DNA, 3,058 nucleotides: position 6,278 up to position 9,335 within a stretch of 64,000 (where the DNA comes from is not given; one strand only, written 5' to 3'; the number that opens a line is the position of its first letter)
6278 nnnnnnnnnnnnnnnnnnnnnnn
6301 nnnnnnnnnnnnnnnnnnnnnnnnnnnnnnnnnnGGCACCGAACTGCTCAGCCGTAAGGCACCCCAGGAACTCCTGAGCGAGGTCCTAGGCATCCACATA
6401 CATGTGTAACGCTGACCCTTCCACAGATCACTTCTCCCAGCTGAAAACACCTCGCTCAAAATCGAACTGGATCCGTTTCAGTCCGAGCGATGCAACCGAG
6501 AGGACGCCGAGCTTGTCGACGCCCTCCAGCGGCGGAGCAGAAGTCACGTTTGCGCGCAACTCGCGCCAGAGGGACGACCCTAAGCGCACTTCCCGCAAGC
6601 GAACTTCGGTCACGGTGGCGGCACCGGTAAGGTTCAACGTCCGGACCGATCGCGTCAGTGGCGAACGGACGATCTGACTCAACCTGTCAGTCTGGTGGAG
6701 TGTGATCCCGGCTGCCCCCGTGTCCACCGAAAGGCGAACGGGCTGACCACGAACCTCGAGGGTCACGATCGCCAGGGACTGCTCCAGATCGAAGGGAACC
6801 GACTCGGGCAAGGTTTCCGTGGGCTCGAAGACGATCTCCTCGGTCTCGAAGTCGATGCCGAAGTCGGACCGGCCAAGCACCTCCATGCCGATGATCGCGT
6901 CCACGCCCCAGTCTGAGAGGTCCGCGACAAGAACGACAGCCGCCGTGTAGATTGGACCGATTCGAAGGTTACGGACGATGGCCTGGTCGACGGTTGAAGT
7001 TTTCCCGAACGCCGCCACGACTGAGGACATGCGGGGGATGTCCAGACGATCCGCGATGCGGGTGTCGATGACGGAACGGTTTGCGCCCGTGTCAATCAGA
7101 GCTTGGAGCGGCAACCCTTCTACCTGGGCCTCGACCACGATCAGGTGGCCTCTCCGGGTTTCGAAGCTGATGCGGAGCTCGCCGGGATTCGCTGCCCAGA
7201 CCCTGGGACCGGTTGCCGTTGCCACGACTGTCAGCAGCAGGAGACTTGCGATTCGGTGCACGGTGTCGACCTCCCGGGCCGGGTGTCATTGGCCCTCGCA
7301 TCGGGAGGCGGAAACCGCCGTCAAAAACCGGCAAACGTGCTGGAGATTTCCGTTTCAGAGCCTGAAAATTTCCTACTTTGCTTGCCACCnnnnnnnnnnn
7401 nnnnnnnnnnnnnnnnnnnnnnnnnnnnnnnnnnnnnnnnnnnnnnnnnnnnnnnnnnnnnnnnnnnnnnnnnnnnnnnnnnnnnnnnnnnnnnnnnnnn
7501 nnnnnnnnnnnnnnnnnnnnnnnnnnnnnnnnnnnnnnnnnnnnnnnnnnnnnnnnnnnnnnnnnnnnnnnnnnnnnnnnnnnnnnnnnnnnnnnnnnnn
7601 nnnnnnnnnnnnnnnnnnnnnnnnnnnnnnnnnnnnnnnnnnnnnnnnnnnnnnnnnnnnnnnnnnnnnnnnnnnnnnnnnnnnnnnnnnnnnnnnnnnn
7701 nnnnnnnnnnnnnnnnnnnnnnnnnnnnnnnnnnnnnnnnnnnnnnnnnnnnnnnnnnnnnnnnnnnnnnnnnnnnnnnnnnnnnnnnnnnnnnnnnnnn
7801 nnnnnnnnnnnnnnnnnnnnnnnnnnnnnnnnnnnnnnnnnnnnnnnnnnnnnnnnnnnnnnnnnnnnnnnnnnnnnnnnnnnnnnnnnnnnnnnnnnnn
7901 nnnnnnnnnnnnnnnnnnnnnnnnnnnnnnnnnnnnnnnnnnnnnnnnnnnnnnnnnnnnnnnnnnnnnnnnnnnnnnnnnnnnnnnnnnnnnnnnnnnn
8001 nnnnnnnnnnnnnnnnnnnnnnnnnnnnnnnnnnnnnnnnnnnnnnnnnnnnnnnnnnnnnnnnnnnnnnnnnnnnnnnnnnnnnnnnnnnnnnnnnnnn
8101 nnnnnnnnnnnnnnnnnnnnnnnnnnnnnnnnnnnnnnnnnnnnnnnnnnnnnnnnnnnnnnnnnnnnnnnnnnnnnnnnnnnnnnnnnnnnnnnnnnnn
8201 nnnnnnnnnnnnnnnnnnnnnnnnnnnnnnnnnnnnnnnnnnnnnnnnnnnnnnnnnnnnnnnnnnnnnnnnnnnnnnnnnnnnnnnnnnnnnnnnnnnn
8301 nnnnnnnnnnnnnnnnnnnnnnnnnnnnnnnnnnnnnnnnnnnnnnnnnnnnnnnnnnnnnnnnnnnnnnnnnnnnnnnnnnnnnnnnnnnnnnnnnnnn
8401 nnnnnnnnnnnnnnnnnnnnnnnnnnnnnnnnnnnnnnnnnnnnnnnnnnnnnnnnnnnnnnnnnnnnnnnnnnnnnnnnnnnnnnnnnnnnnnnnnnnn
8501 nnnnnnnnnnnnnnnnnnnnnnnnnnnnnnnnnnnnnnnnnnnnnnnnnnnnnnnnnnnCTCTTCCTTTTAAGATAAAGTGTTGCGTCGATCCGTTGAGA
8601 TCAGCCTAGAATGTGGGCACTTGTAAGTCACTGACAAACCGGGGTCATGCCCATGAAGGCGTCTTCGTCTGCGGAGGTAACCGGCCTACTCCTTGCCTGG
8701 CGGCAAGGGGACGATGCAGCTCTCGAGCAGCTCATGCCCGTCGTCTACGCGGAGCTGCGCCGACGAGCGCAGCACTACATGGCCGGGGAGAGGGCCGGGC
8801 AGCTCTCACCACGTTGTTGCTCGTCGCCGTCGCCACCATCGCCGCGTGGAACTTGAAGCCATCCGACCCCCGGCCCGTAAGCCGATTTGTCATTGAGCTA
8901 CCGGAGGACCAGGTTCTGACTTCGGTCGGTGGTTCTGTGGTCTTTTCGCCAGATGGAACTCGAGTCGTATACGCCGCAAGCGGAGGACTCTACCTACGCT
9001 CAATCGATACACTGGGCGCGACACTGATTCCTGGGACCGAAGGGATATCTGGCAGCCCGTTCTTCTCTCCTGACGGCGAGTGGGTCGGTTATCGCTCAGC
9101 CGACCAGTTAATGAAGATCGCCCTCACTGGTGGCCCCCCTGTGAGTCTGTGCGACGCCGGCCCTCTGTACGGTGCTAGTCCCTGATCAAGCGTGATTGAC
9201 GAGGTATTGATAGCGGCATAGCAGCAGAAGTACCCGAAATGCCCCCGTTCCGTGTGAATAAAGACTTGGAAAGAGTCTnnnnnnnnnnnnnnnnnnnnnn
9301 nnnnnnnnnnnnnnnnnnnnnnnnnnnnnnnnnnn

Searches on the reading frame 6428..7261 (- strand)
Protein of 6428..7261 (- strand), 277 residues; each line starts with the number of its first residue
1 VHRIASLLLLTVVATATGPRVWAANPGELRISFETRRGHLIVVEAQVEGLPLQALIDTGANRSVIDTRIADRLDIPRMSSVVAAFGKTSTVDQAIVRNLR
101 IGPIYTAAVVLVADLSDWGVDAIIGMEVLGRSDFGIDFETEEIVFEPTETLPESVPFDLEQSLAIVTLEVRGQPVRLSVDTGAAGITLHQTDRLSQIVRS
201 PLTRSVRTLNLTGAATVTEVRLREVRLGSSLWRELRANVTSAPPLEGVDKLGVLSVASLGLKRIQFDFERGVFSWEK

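Call 51: search_protein_families(library=pfam, proteins=[window:6428-7261:-], max_evalue=0.001)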
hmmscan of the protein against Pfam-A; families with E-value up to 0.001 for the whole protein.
window:6428-7261:- (277 aa): 4 families
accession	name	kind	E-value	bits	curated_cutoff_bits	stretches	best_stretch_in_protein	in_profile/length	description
PF13975.11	gag-asp_proteas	-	5.7e-21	75.4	28.2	2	43-131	1-92/92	gag-polyprotein putative aspartyl protease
PF13650.11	Asp_protease_2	-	1.2e-19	71.3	24.3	2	43-128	1-90/90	Aspartyl protease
PF09668.16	Asp_protease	-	8.1e-09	36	26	1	39-137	8-109/109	Aspartyl protease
PF00077.25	RVP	-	1.5e-05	25.6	20.7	0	43-105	7-70/101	Retroviral aspartyl protease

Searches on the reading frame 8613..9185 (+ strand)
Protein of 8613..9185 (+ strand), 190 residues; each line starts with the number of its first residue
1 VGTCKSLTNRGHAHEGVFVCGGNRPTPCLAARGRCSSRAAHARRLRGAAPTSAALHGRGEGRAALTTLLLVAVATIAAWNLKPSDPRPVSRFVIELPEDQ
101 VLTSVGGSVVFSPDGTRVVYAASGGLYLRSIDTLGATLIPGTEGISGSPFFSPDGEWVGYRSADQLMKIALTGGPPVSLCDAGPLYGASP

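Call 51: search_protein_families(library=pfam, proteins=[window:8613-9185:+], max_evalue=0.001)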
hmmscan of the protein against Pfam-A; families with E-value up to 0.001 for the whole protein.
window:8613-9185:+ (190 aa): 1 family
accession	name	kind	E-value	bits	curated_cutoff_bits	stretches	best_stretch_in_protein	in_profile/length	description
PF07676.18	PD40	-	1.5e-06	28.5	20.9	0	142-157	7-22/38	WD40-like Beta Propeller Repeat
